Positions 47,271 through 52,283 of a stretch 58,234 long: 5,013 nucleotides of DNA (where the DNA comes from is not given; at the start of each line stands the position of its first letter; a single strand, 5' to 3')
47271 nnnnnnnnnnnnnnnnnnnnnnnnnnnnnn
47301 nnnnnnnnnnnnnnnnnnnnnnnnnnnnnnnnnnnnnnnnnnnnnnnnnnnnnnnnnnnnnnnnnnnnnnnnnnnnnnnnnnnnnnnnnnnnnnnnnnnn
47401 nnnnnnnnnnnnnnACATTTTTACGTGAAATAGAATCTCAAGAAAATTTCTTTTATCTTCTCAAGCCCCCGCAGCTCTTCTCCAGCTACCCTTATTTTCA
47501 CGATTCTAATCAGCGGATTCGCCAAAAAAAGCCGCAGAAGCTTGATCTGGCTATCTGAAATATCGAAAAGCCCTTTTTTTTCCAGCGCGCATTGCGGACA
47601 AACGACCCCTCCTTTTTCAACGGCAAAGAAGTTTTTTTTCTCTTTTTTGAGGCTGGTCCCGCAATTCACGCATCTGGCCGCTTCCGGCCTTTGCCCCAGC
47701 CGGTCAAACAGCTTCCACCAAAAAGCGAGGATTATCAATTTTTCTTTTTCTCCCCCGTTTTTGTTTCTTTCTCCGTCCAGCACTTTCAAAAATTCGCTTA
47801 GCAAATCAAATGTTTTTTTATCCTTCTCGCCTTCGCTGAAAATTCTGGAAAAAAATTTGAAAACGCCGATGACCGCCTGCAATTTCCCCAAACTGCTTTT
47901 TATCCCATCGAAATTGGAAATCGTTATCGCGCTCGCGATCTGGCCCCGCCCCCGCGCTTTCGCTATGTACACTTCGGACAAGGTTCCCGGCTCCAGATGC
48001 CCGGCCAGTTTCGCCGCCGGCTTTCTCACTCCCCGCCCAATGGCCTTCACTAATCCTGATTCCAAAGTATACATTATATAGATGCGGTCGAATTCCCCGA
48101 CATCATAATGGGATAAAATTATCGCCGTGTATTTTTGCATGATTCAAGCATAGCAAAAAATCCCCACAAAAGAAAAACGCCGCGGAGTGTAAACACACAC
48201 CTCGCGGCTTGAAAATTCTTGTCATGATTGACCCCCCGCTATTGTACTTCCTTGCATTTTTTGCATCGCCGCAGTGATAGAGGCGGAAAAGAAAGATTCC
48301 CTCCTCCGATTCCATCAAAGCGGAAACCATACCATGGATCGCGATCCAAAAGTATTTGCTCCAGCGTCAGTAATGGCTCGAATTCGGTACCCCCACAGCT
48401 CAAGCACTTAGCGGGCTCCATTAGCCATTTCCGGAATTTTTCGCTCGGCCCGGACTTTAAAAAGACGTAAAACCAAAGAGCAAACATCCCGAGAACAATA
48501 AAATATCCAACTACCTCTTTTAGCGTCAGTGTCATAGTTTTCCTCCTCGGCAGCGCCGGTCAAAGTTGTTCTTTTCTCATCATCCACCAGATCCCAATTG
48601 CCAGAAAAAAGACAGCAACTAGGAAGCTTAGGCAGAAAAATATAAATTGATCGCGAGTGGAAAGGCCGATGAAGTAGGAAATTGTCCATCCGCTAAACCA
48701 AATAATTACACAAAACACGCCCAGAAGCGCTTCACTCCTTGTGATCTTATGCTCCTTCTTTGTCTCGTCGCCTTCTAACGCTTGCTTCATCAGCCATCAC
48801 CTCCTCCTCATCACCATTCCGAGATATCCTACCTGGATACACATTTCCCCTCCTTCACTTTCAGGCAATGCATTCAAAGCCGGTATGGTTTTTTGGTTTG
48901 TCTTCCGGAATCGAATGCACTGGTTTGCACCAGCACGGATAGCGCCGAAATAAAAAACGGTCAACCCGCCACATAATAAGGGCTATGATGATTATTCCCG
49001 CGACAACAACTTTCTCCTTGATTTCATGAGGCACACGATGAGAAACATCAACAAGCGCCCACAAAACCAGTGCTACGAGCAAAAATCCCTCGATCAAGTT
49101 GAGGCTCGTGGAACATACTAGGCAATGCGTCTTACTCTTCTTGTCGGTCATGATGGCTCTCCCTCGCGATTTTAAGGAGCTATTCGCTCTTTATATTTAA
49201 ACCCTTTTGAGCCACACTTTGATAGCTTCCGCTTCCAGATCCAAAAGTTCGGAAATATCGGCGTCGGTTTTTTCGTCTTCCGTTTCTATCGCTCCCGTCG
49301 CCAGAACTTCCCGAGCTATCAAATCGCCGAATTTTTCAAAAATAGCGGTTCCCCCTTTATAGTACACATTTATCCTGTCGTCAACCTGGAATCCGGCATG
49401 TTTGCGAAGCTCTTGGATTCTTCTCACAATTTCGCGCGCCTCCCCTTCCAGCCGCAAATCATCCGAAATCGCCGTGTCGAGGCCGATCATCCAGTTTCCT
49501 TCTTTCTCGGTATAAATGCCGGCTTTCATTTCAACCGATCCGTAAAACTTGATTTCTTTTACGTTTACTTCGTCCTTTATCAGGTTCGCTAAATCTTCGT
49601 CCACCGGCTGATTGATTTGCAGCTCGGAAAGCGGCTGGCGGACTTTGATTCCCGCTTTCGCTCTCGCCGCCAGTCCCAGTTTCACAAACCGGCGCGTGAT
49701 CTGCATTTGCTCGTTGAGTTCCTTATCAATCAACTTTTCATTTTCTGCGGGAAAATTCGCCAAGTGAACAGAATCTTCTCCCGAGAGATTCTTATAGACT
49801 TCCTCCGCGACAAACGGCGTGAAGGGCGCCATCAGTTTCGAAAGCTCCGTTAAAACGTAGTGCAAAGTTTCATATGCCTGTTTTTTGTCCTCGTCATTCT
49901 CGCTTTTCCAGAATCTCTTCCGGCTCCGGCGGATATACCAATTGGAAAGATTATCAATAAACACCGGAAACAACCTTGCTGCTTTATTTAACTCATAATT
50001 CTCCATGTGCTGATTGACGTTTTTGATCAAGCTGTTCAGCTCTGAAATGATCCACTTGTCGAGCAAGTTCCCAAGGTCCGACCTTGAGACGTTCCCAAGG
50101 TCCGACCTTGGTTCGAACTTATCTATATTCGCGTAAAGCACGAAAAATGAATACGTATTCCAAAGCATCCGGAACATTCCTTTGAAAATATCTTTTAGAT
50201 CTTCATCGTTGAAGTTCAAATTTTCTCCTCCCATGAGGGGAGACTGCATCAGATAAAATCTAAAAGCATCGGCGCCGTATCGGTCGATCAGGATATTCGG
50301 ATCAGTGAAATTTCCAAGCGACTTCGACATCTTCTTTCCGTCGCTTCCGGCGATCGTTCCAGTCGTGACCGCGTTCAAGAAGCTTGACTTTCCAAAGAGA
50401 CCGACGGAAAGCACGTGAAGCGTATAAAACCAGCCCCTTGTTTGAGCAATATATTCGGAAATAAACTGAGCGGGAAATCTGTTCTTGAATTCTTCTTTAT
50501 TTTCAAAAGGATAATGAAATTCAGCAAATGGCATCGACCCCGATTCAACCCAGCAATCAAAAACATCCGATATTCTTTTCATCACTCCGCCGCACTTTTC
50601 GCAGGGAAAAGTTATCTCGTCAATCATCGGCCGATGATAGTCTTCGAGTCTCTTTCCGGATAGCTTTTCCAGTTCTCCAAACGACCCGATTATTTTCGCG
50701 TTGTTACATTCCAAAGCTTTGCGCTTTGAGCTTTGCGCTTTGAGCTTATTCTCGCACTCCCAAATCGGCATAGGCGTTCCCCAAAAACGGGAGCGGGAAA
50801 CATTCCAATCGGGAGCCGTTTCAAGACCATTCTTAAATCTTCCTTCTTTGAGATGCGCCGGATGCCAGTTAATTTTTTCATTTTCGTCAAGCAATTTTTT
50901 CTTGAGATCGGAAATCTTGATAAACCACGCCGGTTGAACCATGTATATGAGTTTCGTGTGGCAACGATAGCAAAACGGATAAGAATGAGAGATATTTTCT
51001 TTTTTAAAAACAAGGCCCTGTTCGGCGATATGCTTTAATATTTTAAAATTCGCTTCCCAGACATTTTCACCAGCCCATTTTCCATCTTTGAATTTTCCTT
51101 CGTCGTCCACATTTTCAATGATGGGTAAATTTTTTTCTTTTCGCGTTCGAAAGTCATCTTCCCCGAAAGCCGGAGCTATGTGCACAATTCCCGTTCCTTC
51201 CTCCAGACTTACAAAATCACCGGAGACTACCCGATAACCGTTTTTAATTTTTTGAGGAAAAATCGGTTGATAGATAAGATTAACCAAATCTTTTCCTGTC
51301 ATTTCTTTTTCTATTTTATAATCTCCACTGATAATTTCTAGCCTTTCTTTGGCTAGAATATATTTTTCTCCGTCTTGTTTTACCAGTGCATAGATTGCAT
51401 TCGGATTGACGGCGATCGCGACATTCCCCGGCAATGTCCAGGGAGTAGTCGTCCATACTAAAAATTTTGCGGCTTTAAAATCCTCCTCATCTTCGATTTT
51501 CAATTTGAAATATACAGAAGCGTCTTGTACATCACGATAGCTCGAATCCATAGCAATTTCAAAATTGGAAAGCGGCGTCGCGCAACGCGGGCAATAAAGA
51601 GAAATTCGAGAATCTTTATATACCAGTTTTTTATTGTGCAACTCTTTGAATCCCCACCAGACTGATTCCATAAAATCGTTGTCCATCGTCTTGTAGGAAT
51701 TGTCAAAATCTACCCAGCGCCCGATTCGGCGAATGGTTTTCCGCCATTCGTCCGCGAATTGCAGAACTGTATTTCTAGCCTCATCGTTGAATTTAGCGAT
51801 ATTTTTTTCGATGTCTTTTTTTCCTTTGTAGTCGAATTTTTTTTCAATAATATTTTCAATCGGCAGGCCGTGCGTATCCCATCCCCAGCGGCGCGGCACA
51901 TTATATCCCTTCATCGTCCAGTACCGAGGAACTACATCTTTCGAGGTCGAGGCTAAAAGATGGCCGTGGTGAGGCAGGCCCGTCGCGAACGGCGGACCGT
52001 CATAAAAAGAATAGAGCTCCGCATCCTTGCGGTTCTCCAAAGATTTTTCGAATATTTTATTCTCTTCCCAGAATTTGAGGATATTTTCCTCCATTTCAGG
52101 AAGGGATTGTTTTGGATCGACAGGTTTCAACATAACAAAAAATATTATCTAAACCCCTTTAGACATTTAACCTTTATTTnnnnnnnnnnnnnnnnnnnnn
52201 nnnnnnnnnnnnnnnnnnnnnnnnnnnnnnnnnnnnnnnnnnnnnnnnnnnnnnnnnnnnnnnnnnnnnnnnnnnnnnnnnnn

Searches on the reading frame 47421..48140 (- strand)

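Call 49: search_protein_families(library=pfam, proteins=[window:47421-48140:-], max_evalue=0.001)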
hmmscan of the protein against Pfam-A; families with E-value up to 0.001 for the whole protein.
window:47421-48140:- (239 aa): 2 families
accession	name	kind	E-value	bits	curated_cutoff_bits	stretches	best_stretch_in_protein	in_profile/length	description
PF02565.21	RecO_C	-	3.1e-17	63.2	22.1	1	98-237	18-148/157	Recombination protein O C terminal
PF11967.14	RecO_N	-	3.9e-13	49.7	27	1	3-76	5-79/80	Recombination protein O N terminal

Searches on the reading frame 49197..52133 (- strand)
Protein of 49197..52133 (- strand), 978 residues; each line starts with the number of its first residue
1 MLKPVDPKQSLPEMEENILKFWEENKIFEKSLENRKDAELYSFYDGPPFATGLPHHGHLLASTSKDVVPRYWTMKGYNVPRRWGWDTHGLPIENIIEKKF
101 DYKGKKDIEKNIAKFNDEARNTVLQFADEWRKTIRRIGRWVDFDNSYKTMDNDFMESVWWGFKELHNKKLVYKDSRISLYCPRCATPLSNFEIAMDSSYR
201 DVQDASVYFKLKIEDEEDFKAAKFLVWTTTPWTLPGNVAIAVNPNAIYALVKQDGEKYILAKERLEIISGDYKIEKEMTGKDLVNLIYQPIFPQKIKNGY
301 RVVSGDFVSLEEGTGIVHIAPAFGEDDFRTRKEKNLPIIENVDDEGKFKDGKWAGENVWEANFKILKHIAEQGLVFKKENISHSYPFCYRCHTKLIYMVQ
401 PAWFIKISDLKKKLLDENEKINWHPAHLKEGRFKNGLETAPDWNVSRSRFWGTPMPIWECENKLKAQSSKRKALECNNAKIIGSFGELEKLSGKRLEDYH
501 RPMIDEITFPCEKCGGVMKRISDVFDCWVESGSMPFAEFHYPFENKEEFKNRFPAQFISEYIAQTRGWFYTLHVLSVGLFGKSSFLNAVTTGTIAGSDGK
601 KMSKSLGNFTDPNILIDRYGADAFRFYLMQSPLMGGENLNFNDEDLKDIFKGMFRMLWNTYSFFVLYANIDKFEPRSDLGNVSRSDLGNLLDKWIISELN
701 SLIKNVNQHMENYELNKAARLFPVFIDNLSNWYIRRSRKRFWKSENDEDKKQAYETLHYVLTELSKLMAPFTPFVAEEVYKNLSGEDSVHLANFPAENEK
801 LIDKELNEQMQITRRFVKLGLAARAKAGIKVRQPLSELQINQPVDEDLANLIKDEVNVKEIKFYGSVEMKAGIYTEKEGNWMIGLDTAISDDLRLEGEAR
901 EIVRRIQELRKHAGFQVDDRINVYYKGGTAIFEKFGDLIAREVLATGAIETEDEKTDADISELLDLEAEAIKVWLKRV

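Call 30: find_related_loci(query=window:49197-52133:-, collection=genome_contigs, flank=8000)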
Query window:49197-52133:- (978 aa) in genome_contigs; peptide patterns used: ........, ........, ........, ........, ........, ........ (x = any residue, [..] = any of these).
154 stretches matched a pattern; 102 encode a relative of the query (tblastn E <= 1e-3); the best 80 are kept; 80 distinct loci.
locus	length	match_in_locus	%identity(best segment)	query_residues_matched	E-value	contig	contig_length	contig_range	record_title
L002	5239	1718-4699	76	1-978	0e+0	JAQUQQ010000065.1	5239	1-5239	MAG: Candidatus Moraniibacteriota bacterium isolate STD1_53 NODE_60399_length_5239_cov_9.173905_Sandtown_D1, whole genom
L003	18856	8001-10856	56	1-978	0e+0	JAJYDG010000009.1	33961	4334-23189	MAG: bacterium isolate BP9.bin89 NODE_2051_length_33961_cov_1.857747, whole genome shotgun sequence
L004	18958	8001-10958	54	1-965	0e+0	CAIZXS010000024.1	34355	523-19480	uncultured bacterium isolate Loc080925-6m_bin-1411 genome assembly, contig: bin-1411:24/26, whole genome shotgun sequenc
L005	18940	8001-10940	54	1-965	0e+0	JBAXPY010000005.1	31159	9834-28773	MAG: Candidatus Moraniibacteriota bacterium isolate ELA543 MAG543_5, whole genome shotgun sequence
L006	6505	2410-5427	52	1-965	0e+0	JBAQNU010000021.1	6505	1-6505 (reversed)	MAG: Candidatus Moraniibacteriota bacterium isolate MFD12002_ilm_asm_bin39 k127_75743, whole genome shotgun sequence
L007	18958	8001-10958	52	1-977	0e+0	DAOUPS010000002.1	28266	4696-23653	MAG TPA_asm: bacterium isolate CSMAG_106 CSMAG_106_k127_2787421_length_28266_cov_23.0000, whole genome shotgun sequence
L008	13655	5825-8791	51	2-969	0e+0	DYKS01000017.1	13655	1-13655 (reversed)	MAG TPA_asm: Candidatus Elulimicrobium sp. isolate SulCav_AS07-7_35_57 SulCav_AS07_7_4466_length_13655_cov_34_208235, wh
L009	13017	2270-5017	47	15-954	0e+0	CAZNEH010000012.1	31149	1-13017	MAG TPA_asm: uncultured Gammaproteobacteria bacterium isolate SRP167671_co2_232 genome assembly, contig: NODE_1921_lengt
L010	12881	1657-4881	43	15-977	0e+0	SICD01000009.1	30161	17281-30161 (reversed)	MAG: Candidatus Magasanikbacteria bacterium isolate Baikal-deep-G194 BACOMB-C6793, whole genome shotgun sequence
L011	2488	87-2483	49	1-820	0e+0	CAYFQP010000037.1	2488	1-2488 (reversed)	MAG TPA_asm: uncultured Gammaproteobacteria bacterium isolate ERP108616_co1_137 genome assembly, contig: k119_1872731, w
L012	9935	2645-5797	44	1-978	0e+0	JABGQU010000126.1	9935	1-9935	MAG: Anaerolineae bacterium isolate co234_bin63 NODE_10930_length_9935_cov_23.157085, whole genome shotgun sequence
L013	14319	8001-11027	44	1-945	0e+0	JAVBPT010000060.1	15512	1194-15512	MAG: Eubacteriales bacterium isolate EPI_MAG_00146 c_000000270791, whole genome shotgun sequence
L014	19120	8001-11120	44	1-967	0e+0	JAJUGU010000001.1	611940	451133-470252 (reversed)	MAG: Anaerolineaceae bacterium isolate bin45 k141_1041228_length_611940_cov_18.8302, whole genome shotgun sequence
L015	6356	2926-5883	41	1-971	0e+0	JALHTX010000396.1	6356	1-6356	MAG: Thermoplasmatota archaeon isolate PFL35 seq_4869718, whole genome shotgun sequence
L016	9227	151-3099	43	7-923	0e+0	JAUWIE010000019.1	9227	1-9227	MAG: Thermoplasmatota archaeon isolate CSMAG_2286 CSMAG_2286_k141_864504_length_9227_cov_14.0000, whole genome shotgun s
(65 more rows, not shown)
